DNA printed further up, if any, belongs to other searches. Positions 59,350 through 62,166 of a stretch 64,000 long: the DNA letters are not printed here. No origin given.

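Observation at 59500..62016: Lon with a systematically dismantled ATPase but intact Ser-Lys protease dyad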

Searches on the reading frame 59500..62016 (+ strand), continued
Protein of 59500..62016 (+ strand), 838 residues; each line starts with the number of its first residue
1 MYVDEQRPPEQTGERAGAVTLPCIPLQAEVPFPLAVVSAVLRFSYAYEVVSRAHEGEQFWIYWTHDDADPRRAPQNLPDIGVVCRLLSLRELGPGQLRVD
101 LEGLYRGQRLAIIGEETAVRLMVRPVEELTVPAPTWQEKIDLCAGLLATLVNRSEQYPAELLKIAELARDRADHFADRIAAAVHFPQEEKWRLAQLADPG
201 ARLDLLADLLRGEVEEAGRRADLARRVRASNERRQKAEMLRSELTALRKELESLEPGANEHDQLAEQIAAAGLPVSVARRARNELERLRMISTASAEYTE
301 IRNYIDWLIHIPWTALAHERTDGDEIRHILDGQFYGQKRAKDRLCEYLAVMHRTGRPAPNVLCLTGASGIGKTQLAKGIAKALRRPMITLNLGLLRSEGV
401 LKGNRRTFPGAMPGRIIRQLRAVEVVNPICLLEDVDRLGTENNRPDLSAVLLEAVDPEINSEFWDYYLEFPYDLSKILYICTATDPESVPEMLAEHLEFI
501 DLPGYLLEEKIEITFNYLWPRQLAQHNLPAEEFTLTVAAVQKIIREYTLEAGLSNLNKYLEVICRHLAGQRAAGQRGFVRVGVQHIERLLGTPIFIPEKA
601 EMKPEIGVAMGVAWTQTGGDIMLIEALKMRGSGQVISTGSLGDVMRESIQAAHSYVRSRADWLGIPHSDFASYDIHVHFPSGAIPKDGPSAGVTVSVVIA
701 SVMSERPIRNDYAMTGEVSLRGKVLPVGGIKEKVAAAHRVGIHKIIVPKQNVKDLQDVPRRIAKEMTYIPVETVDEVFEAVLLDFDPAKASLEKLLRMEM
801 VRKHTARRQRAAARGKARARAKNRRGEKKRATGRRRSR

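Call 58: list_cluster_members(proteins=[P0265, P0266, P0268, P0269, P0272, P0273, P0276, P0277, P0282, P0283])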
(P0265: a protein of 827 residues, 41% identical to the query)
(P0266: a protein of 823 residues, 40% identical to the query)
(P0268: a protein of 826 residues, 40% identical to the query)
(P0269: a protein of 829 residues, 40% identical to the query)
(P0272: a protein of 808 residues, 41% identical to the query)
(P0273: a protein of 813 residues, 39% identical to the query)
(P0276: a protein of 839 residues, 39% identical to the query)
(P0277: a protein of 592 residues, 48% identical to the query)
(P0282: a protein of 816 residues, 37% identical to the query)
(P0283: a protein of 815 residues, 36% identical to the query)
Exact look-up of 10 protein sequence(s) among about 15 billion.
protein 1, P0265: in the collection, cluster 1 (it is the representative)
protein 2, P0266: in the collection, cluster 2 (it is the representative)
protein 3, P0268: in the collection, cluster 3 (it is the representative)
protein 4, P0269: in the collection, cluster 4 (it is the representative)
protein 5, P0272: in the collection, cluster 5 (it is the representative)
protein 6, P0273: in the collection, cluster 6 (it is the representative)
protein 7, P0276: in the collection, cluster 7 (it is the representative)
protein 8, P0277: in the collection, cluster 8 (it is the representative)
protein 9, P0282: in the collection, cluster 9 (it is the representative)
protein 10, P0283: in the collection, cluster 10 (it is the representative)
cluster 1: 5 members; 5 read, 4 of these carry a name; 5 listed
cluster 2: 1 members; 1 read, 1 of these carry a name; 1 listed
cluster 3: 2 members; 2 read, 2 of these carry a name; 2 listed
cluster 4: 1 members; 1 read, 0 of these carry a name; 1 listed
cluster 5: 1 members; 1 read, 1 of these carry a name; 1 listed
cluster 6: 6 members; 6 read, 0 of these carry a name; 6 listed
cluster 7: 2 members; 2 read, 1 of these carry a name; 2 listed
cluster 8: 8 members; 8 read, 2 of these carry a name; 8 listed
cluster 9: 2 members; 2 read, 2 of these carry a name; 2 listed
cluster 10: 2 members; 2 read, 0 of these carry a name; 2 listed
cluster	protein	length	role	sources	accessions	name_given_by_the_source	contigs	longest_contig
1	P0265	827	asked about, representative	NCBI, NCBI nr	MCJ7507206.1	MAG: endopeptidase La [candidate division Zixibacteria bacterium] | endopeptidase La [candidate division Zixibacteria bacterium]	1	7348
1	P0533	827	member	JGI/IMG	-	ATP-dependent Lon protease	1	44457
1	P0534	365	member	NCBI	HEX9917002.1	MAG TPA: LON peptidase substrate-binding domain-containing protein, partial [candidate ...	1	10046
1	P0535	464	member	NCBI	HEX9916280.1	MAG TPA: S16 family serine protease, partial [candidate division Zixibacteria bacterium]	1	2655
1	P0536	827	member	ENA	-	-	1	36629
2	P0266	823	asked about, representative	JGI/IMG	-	ATP-dependent Lon protease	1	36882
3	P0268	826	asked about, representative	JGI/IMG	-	ATP-dependent Lon protease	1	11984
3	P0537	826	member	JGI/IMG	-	ATP-dependent Lon protease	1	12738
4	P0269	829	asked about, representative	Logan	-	-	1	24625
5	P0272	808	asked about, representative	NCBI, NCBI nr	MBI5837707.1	MAG: endopeptidase La [Candidatus Eisenbacteria bacterium] | endopeptidase La [Candidatus Eisenbacteria bacterium]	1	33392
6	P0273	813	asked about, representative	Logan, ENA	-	-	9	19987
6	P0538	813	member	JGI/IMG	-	-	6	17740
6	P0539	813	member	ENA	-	-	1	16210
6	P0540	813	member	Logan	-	-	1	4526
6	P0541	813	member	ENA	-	-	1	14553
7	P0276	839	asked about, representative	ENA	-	-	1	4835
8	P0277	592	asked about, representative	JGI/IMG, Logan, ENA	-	-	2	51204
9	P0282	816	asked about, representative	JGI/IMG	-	ATP-dependent Lon protease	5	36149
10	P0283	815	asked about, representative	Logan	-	-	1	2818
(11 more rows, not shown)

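Call 59: fold_search(model_id=the predicted structure, library=pdb)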
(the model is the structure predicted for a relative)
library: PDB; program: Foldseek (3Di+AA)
matches with E <= 10: 1789; with E <= 0.001: 1325
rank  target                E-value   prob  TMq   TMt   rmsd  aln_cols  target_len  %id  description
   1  7p6u_A                7.6e-66  1.00  0.39  0.42  38.4       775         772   34  Lon protease from Thermus Thermophilus (released 2021-10-27)
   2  7p6u_C                2.0e-65  1.00  0.41  0.44  38.2       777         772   35  Lon protease from Thermus Thermophilus (released 2021-10-27)
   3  7fd4_A                2.1e-65  1.00  0.39  0.41  35.1       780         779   36  A complete three-dimensional structure of the Lon protease translocating a protein substrate (conformation 1) (released 2021-11-03)
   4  7ypk_A                2.0e-63  1.00  0.43  0.46  28.5       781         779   35  Close-ring hexamer of the substrate-bound Lon protease with an S678A mutation (released 2023-10-25)
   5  7ypk_D                4.4e-63  1.00  0.42  0.45  21.9       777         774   35  Close-ring hexamer of the substrate-bound Lon protease with an S678A mutation (released 2023-10-25)
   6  7ypk_B                5.4e-62  1.00  0.47  0.50  29.0       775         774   36  Close-ring hexamer of the substrate-bound Lon protease with an S678A mutation (released 2023-10-25)
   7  7ypk_C                2.3e-61  1.00  0.42  0.45  30.4       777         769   36  Close-ring hexamer of the substrate-bound Lon protease with an S678A mutation (released 2023-10-25)
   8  7yup_A                6.9e-61  1.00  0.46  0.49  34.7       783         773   35  MtaLon-Apo for the spiral oligomers of pentamer (released 2023-10-25)
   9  7ypj_A                3.2e-60  1.00  0.46  0.49  33.8       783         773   35  Spiral pentamer of the substrate-free Lon protease with a S678A mutation (released 2023-10-25)
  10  8ovg_A                1.7e-57  1.00  0.44  0.47  22.9       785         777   30  Human Mitochondrial Lon Y186E Mutant ADP Bound (released 2024-05-08)
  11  8ovf_A                3.8e-57  1.00  0.43  0.46  23.4       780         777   30  Human Mitochondrial Lon Y186F Mutant ADP Bound (released 2024-05-08)
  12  8ojl_A                1.4e-56  1.00  0.44  0.46  21.0       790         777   30  Human Mitochondrial Lon Y394E Mutant ADP Bound (released 2024-04-03)
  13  7yph_A                2.1e-56  1.00  0.46  0.49  33.8       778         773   36  Open-spiral pentamer of the substrate-free Lon protease with a Y224S mutation (released 2023-10-25)
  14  8oka_A                2.2e-56  1.00  0.44  0.47  22.8       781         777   30  Human Mitochondrial Lon Y394F Mutant ADP Bound (released 2024-04-10)
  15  7nfy_A                8.3e-56  1.00  0.38  0.41  24.3       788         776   31  P1a-state of wild type human mitochondrial LONP1 protease with bound substrate protein and ATPgS (released 2021-02-24)
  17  6u5z_A                8.1e-55  1.00  0.44  0.66   7.7       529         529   40  Cryo-EM structure of E. coli LonA S679A (released 2020-02-26)
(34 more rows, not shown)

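Call 60: find_encoding_contigs(protein=P0445, flank=10000, max_places=2)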
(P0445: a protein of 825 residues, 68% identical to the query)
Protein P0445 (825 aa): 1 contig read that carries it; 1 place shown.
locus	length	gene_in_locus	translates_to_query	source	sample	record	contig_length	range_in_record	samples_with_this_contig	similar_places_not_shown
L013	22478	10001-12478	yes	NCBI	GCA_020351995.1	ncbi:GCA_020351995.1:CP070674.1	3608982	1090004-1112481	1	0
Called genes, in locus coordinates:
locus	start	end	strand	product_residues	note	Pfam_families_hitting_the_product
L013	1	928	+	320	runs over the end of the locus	-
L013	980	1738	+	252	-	PF01618:MotA_ExbB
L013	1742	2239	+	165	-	PF02472:ExbD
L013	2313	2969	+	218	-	PF02472:ExbD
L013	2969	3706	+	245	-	PF03544:TonB_C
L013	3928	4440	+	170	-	PF02472:ExbD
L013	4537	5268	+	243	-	PF03544:TonB_C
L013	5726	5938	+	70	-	-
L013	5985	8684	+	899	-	PF00270:DEAD, PF04851:ResIII (weak), PF22527:DEXQc_Suv3, PF00271:Helicase_C (weak)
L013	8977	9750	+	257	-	-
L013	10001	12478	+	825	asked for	PF02190:LON_substr_bdg, PF00004:AAA, PF22667:Lon_lid, PF05362:Lon_C, PF13541:ChlI (weak)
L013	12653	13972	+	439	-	PF00919:UPF0004, PF04055:Radical_SAM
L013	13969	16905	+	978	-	PF13185:GAF_2 (weak), PF13492:GAF_3 (weak), PF00072:Response_reg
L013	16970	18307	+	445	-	PF08668:HDOD, PF01966:HD (weak)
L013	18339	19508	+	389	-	PF01264:Chorismate_synt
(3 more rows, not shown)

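Call 61: find_encoding_contigs(protein=P0489, flank=10000, max_places=2)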
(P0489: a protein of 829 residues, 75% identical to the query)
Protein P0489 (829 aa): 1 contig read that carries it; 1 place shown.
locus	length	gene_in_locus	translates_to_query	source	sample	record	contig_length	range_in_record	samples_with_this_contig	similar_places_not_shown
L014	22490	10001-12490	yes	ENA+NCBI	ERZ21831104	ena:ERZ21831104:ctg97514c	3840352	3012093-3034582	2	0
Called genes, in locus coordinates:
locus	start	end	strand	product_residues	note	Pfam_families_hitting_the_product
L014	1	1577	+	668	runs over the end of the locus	PF00515:TPR_1 (faint), PF07719:TPR_2 (faint), PF12895:ANAPC3 (weak), PF13174:TPR_6 (faint), PF13176:TPR_7 (faint), PF13181:TPR_8 (faint), PF13371:TPR_9 (faint), PF13432:TPR_16 (weak), +8 more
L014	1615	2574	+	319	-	-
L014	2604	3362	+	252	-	PF01618:MotA_ExbB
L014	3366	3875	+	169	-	PF02472:ExbD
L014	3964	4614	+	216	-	PF02472:ExbD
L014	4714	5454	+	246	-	PF03544:TonB_C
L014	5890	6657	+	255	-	PF03544:TonB_C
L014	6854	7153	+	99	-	-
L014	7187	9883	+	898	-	PF00270:DEAD, PF22527:DEXQc_Suv3 (weak), PF00271:Helicase_C (weak), PF21280:Helicase_dom4_arc (weak)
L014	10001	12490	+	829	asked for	PF02190:LON_substr_bdg, PF00004:AAA, PF22667:Lon_lid, PF05362:Lon_C, PF13541:ChlI (weak)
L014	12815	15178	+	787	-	PF19190:BACON_2 (weak)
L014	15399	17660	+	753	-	PF17900:Peptidase_M1_N, PF01433:Peptidase_M1, PF05345:He_PIG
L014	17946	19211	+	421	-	PF00919:UPF0004, PF04055:Radical_SAM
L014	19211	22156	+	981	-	PF01590:GAF (faint), PF13185:GAF_2 (weak), PF13492:GAF_3 (faint), PF00072:Response_reg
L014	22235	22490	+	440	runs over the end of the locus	PF08668:HDOD, PF01966:HD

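Call 66: list_cluster_members(proteins=[P0374, P0303, P0344, P0384, P0319, P0335, P0298, P0287, P0294, P0296])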
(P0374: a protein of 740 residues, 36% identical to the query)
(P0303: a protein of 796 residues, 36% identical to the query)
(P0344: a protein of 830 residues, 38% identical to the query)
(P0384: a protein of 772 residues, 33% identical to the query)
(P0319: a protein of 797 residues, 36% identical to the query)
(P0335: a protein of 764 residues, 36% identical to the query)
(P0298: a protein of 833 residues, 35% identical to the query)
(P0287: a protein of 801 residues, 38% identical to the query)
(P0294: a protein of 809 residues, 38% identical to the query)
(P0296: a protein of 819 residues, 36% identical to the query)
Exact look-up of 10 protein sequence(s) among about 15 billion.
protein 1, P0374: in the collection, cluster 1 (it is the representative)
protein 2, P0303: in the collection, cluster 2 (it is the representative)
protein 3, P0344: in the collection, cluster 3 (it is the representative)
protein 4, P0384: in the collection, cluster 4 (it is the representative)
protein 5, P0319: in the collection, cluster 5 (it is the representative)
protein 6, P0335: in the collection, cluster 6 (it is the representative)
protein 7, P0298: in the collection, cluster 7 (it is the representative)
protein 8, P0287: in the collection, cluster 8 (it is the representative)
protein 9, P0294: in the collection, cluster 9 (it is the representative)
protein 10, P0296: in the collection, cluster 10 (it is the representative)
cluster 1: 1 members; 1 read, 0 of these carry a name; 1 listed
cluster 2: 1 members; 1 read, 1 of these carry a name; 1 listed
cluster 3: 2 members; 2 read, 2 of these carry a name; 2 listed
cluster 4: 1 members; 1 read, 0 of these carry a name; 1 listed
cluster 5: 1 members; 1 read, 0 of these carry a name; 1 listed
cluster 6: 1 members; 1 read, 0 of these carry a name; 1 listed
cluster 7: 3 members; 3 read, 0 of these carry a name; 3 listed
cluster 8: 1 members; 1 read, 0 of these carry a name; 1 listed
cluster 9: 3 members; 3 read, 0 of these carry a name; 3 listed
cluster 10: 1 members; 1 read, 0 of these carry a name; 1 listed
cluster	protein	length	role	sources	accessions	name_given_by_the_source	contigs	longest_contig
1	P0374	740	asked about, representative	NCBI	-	-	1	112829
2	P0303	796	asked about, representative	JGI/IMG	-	ATP-dependent Lon protease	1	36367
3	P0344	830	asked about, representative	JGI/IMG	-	ATP-dependent Lon protease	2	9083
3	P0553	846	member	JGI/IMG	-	ATP-dependent Lon protease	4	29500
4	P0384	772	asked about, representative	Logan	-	-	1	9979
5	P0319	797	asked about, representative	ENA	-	-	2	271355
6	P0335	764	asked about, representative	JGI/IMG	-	-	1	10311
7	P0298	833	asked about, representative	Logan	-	-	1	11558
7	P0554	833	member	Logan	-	-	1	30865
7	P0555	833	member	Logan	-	-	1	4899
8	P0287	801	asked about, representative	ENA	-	-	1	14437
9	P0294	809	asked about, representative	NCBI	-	-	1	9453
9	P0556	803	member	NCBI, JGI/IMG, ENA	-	-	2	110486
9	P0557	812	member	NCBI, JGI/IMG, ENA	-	-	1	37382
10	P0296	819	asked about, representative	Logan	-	-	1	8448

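Call 73: find_encoding_contigs(protein=P0117, flank=6000, max_places=3)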
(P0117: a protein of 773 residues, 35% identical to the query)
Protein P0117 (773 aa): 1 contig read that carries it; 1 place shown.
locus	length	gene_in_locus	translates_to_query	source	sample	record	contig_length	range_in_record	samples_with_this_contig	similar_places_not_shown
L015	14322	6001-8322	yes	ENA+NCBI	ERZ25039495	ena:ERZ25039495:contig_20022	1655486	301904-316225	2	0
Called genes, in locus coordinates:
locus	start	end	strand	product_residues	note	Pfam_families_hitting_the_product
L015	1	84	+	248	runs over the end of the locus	PF01138:RNase_PH, PF03725:RNase_PH_C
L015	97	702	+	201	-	PF01725:Ham1p_like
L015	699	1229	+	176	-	PF00149:Metallophos (weak), PF12850:Metallophos_2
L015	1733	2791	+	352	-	PF12895:ANAPC3 (faint), PF14559:TPR_19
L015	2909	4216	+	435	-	PF05697:Trigger_N, PF00254:FKBP_C, PF05698:Trigger_C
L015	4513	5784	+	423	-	PF06689:zf-C4_ClpX, PF00493:MCM (weak), PF05496:RuvB_N (weak), PF01078:Mg_chelatase (faint), PF00004:AAA, PF07724:AAA_2, PF07728:AAA_5 (weak), PF10431:ClpB_D2-small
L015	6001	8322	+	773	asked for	PF02190:LON_substr_bdg, PF00004:AAA, PF07724:AAA_2 (faint), PF07728:AAA_5, PF22667:Lon_lid, PF05362:Lon_C, PF13541:ChlI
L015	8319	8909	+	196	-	PF02421:FeoB_N, PF03193:RsgA_GTPase (faint), PF01926:MMR_HSR1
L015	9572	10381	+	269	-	PF00497:SBP_bac_3, PF10613:Lig_chan-Glu_bd (weak), PF12974:Phosphonate-bd (faint)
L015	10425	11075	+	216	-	PF00528:BPD_transp_1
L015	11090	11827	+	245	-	PF02463:SMC_N, PF00005:ABC_tran, PF13175:AAA_15 (weak), PF13304:AAA_21 (weak)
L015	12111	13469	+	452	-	PF05201:GlutR_N, PF01488:Shikimate_DH, PF03807:F420_oxidored (weak), PF13241:NAD_binding_7 (faint), PF00745:GlutR_dimer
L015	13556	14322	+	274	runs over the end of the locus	PF01578:Cytochrom_C_asm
